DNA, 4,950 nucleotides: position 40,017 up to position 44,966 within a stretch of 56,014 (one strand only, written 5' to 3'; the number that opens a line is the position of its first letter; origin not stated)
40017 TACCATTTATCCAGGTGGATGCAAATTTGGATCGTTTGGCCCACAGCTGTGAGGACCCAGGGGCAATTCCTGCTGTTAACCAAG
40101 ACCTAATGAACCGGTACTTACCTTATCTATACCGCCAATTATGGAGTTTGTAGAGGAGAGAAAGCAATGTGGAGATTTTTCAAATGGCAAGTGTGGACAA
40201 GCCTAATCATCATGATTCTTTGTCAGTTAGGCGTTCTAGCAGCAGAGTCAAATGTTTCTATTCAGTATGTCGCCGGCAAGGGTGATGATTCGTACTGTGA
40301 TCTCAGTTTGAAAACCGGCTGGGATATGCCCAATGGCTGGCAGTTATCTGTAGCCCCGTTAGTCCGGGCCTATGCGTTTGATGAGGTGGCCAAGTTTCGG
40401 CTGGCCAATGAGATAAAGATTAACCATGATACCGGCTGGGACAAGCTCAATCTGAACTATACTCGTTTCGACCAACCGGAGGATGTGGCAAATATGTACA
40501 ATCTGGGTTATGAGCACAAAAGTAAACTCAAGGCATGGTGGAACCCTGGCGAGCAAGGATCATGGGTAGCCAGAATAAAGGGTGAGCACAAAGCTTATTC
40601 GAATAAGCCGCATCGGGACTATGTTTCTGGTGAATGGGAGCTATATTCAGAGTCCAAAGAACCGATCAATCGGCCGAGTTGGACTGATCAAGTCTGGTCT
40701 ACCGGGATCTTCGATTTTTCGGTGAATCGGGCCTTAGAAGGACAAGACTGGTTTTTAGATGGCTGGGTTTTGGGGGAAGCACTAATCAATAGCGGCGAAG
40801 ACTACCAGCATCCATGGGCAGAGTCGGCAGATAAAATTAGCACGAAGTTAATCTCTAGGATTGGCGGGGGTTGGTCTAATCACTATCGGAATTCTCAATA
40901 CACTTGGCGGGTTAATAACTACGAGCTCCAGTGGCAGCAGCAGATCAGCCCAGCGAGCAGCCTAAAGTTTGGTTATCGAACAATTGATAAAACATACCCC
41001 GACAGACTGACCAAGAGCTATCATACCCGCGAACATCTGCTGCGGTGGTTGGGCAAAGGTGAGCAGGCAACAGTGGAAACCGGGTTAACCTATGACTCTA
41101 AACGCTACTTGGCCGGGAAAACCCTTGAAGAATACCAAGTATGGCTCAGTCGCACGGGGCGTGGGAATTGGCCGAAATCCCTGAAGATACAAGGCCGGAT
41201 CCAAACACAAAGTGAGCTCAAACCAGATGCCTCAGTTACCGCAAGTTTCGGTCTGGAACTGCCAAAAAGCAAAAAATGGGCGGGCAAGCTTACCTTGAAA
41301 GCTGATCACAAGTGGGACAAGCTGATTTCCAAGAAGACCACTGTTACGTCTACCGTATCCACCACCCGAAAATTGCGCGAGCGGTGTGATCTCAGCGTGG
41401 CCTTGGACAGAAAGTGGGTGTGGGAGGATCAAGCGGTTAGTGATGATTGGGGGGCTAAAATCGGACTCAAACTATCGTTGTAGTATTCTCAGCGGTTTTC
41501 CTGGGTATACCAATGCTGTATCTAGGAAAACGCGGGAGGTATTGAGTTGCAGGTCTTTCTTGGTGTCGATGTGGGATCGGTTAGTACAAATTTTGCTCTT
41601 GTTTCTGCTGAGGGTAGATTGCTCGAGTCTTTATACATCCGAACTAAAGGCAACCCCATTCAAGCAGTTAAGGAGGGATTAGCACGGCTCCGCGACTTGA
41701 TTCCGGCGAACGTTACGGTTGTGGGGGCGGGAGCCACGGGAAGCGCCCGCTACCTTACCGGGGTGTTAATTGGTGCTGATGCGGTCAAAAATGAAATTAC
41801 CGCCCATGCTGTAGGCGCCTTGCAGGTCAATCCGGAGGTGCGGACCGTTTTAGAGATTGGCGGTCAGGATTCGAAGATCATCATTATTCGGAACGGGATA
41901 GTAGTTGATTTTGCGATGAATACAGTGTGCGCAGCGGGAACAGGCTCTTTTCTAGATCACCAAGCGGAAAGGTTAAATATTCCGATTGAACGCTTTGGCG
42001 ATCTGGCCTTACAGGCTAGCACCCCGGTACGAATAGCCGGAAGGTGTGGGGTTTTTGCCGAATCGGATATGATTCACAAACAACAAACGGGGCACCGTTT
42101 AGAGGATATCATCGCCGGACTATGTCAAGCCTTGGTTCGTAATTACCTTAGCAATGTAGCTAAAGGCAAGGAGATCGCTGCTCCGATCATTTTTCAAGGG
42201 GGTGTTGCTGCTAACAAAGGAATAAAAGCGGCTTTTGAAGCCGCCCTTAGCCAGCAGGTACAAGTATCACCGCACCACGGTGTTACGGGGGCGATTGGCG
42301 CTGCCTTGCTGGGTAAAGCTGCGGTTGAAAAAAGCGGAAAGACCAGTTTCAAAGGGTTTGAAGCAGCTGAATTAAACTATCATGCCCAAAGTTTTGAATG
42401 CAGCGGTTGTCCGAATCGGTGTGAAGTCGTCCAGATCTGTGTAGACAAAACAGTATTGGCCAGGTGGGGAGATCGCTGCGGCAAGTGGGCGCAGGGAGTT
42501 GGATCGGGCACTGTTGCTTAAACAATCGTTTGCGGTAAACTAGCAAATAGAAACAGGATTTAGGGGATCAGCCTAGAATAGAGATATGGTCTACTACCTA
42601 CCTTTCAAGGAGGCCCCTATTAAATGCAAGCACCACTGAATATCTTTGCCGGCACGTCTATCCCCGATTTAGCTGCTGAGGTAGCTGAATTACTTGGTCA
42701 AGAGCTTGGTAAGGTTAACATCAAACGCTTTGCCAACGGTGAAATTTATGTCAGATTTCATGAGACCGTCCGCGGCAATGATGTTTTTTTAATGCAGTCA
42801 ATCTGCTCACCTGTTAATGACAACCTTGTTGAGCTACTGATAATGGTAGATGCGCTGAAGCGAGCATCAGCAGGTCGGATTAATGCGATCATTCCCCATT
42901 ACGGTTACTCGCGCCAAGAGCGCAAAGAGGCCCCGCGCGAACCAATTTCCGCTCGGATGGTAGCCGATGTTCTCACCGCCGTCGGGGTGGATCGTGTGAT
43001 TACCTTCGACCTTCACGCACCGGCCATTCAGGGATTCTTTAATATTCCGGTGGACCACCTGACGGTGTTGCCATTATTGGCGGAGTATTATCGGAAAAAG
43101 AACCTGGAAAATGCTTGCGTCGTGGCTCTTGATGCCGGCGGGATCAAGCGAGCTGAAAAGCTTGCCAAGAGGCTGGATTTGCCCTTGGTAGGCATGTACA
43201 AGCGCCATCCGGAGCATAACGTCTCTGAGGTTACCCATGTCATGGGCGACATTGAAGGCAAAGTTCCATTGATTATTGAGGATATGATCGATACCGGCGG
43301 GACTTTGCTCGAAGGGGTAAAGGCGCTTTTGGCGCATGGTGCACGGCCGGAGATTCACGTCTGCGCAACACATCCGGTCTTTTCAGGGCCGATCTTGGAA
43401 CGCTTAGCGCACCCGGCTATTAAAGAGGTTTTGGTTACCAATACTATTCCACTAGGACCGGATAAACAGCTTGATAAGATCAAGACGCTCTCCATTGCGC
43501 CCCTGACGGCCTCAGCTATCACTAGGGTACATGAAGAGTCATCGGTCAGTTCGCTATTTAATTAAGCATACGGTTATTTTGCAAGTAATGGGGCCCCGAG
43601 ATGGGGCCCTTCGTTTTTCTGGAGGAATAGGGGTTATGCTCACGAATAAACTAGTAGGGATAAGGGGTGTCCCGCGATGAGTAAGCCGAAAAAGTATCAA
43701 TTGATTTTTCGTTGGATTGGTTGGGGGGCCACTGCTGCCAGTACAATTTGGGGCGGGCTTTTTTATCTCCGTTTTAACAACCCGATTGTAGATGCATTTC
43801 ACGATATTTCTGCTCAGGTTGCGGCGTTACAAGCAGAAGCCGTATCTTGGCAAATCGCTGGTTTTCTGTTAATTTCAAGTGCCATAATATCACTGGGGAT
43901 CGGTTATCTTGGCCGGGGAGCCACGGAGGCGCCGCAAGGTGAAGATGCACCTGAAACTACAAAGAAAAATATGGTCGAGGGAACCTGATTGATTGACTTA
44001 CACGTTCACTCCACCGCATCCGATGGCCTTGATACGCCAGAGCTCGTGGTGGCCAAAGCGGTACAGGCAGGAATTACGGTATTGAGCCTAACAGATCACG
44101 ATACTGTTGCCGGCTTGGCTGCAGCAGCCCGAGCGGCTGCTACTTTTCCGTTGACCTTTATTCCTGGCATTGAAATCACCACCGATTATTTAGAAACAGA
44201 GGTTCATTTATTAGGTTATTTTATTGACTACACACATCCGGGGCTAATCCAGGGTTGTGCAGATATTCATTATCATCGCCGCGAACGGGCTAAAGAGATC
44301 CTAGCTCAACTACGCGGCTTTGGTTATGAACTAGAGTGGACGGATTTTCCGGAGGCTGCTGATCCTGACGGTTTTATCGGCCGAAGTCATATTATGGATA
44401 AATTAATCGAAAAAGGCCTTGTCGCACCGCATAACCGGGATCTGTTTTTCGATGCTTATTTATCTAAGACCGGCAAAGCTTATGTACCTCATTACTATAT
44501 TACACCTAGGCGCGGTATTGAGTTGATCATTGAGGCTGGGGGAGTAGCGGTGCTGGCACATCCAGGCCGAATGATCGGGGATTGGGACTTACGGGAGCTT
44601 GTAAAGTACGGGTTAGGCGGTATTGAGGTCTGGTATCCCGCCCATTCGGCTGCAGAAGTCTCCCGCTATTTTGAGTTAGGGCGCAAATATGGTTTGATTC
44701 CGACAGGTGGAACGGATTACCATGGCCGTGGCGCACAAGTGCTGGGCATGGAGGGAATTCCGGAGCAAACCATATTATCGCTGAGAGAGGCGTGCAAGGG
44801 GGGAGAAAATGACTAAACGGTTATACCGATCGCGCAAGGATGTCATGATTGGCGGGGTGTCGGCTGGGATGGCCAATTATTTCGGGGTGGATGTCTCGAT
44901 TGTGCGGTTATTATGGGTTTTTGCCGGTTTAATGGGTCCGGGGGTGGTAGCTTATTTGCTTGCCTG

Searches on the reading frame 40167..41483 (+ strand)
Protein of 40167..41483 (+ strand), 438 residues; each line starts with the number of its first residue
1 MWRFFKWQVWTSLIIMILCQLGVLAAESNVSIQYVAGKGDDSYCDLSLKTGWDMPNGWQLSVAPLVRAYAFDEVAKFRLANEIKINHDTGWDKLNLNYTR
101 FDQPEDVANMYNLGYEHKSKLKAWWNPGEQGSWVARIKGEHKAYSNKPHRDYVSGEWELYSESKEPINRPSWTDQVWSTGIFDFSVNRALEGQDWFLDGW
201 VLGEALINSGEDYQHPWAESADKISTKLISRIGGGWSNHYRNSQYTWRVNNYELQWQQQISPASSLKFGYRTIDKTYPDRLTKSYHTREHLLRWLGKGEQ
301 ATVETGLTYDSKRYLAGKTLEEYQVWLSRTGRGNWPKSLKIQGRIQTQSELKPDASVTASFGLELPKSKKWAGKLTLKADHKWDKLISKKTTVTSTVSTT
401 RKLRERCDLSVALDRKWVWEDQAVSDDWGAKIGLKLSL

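Call 3: search_protein_families(library=pfam, proteins=[window:40167-41483:+], max_evalue=1)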
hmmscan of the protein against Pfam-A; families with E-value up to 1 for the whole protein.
window:40167-41483:+ (438 aa): 0 families

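Call 4: search_protein_families(library=ncbifam, proteins=[window:40167-41483:+], max_evalue=1)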
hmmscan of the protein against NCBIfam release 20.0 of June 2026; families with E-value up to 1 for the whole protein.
window:40167-41483:+ (438 aa): 0 families

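Call 13: find_homologous_proteins(query=window:40167-41483:+)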
Query window:40167-41483:+ (438 aa): 2 proteins with E <= 0.001 among 4236 candidates.
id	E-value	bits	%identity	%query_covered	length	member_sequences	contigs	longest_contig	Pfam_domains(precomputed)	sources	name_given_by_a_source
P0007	0.0e+0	1022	100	100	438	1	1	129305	-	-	-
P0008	1.3e-225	768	73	100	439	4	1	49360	-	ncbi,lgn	-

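Call 33: predict_structure(alignment_id=A4)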
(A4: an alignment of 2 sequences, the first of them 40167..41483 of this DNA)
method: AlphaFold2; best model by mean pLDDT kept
length: 438 residues; sequences in the alignment: 2
mean_pLDDT: 31.6   pTM: 0.21
mean pLDDT of the five models: 31.6, 28.4, 27.7, 26.2, 24.7
residues with pLDDT >= 90: 0; 70-90: 0; 50-70: 4; < 50: 434
segments of 3 or more residues with pLDDT < 50: 1-8, 16-438
pLDDT, mean of each block of 10 residues (from residue 1): 45 46 31 27 26 27 22 24 29 33 43 35 38 38 34 37 34 32 30 27 25 27 28 29 32 33 28 31 31 32 28 34 35 35 32 33 35 36 33 29 31 30 26 23
secondary structure, 60 per line:
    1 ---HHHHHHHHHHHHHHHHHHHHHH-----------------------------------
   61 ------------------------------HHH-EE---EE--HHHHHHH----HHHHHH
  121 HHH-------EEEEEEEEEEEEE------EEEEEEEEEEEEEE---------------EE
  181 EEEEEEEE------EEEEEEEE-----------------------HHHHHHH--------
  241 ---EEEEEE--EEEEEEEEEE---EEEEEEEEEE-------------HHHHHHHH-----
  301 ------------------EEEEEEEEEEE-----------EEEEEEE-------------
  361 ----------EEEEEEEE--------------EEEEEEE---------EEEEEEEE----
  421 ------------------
elements in order: H4-25 H104-110 H115-123 E131-143 E150-163 E179-188 E195-202 H226-232 E244-249 E252-261 E265-274 H288-295 E319-329 E341-347 E371-378 E393-399 E409-416
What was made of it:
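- On Outer-membrane beta-barrel proteins (considered for P3): The AlphaFold model failed (call 33).
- Tried and rejected: The AlphaFold model used only the two permitted sequences and was useless (pLDDT 31.6, call 33).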

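Call 55: search_protein_families(library=padloc, proteins=[window:40167-41483:+], max_evalue=0.01)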
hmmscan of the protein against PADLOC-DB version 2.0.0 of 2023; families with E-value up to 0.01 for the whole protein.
window:40167-41483:+ (438 aa): 0 families

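Call 65: search_protein_representatives(alignment_id=A4)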
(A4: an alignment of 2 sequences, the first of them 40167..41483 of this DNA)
Query: 2 sequences, 439 profile positions. Proteins with E-value up to 0.001 (for the whole library): 2; up to 1e-10: 2; up to 1e-30: 2. The best 2 are listed.
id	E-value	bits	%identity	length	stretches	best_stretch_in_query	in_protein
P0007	8.2e-291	980.3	-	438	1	1-439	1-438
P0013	4.8e-105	368.1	-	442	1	10-436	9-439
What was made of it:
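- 40167..41483 (+): P3: 438-aa orphan exported protein with a signal peptide, 5.6% Trp and many amphipathic beta-strand-like segments. Its C-terminus is ...G-L-K-L-S-L. Only one other cluster among 1.84 billion representatives (call 65).
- Tried and rejected: HMMER against 1.84 billion representatives found only P3 itself and one orthologue cluster (call 65).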

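Call 93: find_encoding_contigs(protein=P0007, flank=10000, max_places=3)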
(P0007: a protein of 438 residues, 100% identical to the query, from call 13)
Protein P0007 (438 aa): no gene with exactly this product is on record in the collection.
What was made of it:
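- Tried and rejected: The exact look-up of the window's own P3 found no record (call 93).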

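Call 103: search_protein_families(library=pfam, alignment_id=A10, max_evalue=10)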
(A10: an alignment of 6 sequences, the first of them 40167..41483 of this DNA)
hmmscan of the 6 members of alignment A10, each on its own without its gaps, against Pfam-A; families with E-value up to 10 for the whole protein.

A. member 1, window:40167-41483:+ (438 aa): 0 families

B. families by the number of members that match (of 6 scanned): 1 family
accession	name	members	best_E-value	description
PF01389.23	OmpA_membrane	1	0.056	OmpA-like transmembrane domain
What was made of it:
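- On Outer-membrane beta-barrel proteins (considered for P3): One faint OmpA_membrane hit, E 0.056, in 1 of 6 orthologues (call 103).
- Tried and rejected: Pfam at E up to 10 on six orthologues gave one faint OmpA hit (call 103).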

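Call 105: search_solved_structures(query=A10, max_evalue=10)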
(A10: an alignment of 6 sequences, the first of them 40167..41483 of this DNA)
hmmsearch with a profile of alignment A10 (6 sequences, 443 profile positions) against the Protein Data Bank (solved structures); distinct sequences matched with E-value up to 10: 5.
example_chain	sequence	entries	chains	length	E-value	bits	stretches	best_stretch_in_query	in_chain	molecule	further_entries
6n2y_b2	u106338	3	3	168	0.48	12.6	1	290-359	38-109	ATP synthase subunit b | Bacillus PS3 ATP synthase subunit b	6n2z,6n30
9jc1_A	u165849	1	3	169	0.65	12.2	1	290-359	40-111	ATP synthase subunit b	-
6n2y_b1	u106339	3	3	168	0.67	12.2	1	290-359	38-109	ATP synthase subunit b | Bacillus PS3 ATP synthase subunit b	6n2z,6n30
6n2d_b2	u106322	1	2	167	0.73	12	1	290-359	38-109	ATP synthase subunit b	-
9jc1_B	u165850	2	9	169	0.75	12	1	290-359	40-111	ATP synthase subunit b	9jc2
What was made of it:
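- Tried and rejected: The PDB profile search gave only noise (call 105).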

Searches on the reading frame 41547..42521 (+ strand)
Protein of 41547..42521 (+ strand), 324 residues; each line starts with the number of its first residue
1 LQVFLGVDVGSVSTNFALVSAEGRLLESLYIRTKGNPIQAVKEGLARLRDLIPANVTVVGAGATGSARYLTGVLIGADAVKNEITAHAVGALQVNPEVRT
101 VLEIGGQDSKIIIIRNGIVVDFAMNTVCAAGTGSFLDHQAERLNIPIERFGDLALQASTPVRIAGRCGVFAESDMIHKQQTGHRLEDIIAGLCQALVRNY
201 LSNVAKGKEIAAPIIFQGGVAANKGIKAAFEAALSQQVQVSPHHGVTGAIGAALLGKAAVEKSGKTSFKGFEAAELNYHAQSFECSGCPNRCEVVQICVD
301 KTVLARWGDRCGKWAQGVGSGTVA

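Call 3: search_protein_families(library=pfam, proteins=[window:41547-42521:+], max_evalue=1)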
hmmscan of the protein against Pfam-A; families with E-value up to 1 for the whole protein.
window:41547-42521:+ (324 aa): 3 families
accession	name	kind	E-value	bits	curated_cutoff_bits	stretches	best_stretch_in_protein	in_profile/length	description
PF01869.26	BcrAD_BadFG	-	3.6e-48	164.9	31.5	1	5-256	1-271/271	BadF/BadG/BcrA/BcrD ATPase family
PF21546.3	FGGY_C_2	-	0.048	13.8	27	1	164-257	95-186/191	Carbohydrate kinase FGGY, C-terminal domain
PF05378.19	Hydant_A_N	-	0.071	13.3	25.2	1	5-109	2-98/176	Hydantoinase/oxoprolinase N-terminal region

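Call 4: search_protein_families(library=ncbifam, proteins=[window:41547-42521:+], max_evalue=1)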
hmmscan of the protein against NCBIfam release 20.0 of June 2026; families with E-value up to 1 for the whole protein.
window:41547-42521:+ (324 aa): 7 families
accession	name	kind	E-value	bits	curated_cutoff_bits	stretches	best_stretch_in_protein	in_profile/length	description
TIGR00241.1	CoA_E_activ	domain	1.8e-53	181.6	125.4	1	4-255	2-248/248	acyl-CoA dehydratase activase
TIGR02259.1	benz_CoA_red_A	equivalog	9.5e-35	120.2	578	1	77-252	247-428/432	benzoyl-CoA reductase subunit A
TIGR03286.1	methan_mark_15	hypoth_equivalog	7.3e-32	110.8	455.75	1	4-256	146-401/404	methanogenesis marker 15 protein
TIGR03192.1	benz_CoA_bzdQ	equivalog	2e-26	93.1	380.2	1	5-262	35-292/293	benzoyl-CoA reductase, bzd-type, subunit Q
TIGR02261.1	benz_CoA_red_D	equivalog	1.9e-20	73.2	312.85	1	83-256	83-262/262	benzoyl-CoA reductase subunit D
NF045551.1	GK_Pyrobac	equivalog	0.0075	15.6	500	1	4-74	2-66/294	ATP-dependent glucokinase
TIGR03723.1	T6A_TsaD_YgjD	equivalog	0.026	13.7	296.1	1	178-240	225-290/314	tRNA (adenosine(37)-N6)-threonylcarbamoyltransferase complex transferase subunit TsaD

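Call 42: search_solved_structures(query=window:41547-42521:+, max_evalue=0.001, show_alignments=1)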
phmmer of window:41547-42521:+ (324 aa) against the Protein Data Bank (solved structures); distinct sequences matched with E-value up to 0.001: 5.
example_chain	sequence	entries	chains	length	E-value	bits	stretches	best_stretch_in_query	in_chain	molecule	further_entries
9gai_D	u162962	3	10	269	3.3e-37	131.7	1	5-265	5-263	3-methylbenzoyl-CoA reductase alpha subunit MbdQ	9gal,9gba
1hux_A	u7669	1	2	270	1.1e-35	126.7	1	5-263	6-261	ACTIVATOR OF (R)-2-HYDROXYGLUTARYL-COA DEHYDRATASE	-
4eht_A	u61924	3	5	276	3e-32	115.4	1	77-263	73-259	Activator of 2-hydroxyisocaproyl-CoA dehydratase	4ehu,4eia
7yyl_E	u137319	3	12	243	3.6e-23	85.6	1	4-257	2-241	Putative CoA-substrate-specific enzyme activase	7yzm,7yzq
9gai_C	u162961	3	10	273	3.3e-17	66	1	4-262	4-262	3-methylbenzoyl-CoA reductase delta subunit MbdP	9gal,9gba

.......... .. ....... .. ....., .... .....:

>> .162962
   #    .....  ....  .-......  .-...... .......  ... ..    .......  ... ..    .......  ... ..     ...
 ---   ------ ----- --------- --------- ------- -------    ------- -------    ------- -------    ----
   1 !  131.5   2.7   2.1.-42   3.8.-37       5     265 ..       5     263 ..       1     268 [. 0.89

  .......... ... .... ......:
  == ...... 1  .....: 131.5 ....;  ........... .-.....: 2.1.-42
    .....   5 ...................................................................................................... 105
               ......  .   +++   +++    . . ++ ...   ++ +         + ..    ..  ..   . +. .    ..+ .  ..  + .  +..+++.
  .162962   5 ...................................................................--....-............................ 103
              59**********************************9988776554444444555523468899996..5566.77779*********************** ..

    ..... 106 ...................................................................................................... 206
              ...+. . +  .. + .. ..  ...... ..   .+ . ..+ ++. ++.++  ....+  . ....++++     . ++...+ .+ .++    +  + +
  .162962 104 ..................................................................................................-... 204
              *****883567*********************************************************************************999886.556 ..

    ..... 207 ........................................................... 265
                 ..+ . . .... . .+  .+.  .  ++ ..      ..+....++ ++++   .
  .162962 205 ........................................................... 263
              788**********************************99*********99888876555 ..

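Call 55: search_protein_families(library=padloc, proteins=[window:41547-42521:+], max_evalue=0.01)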
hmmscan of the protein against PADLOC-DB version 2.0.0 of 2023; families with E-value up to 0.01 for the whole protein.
window:41547-42521:+ (324 aa): 0 families

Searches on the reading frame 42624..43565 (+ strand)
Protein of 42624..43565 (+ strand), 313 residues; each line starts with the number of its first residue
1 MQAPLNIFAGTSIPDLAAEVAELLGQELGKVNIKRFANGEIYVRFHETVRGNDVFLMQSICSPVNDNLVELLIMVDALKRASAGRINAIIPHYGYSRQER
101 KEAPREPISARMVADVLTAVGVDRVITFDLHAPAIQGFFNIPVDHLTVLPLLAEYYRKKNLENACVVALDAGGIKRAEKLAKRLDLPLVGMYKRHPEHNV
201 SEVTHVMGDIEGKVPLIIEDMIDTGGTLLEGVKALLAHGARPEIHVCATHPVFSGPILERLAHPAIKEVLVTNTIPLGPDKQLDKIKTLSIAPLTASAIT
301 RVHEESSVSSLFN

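Call 3: search_protein_families(library=pfam, proteins=[window:42624-43565:+], max_evalue=1)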
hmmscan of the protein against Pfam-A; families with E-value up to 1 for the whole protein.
window:42624-43565:+ (313 aa): 5 families
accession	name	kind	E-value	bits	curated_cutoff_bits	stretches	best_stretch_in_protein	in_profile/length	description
PF13793.12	Pribosyltran_N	-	9.4e-50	167.8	25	1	6-121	2-117/117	N-terminal domain of ribose phosphate pyrophosphokinase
PF14572.12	Pribosyl_synth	-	3.9e-24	86.1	27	1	205-312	76-183/184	Phosphoribosyl synthetase-associated domain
PF00156.33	Pribosyltran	-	2e-18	66.6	26.3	1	151-249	18-123/158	Phosphoribosyl transferase domain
PF14681.12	UPRTase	-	0.025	14.5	27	1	163-246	67-155/206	Uracil phosphoribosyltransferase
PF04131.20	NanE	-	0.084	12.5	27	1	163-212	10-59/192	Putative N-acetylmannosamine-6-phosphate epimerase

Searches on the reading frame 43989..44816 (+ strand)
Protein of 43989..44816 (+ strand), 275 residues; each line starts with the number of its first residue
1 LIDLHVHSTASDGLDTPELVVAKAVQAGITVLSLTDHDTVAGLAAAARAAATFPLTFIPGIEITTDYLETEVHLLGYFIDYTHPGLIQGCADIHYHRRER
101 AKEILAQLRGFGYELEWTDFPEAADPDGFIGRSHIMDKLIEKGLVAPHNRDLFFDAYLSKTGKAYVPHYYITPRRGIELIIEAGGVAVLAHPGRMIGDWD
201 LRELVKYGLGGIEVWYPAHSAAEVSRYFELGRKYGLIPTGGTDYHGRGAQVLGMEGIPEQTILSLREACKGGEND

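Call 34: search_protein_families(library=pfam, proteins=[window:43989-44816:+], max_evalue=0.001)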
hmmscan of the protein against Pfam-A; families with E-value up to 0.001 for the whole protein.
window:43989-44816:+ (275 aa): 1 family
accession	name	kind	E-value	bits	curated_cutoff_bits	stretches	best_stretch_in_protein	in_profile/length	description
PF02811.25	PHP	-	3.5e-09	37.6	26.4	1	3-73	1-74/164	PHP domain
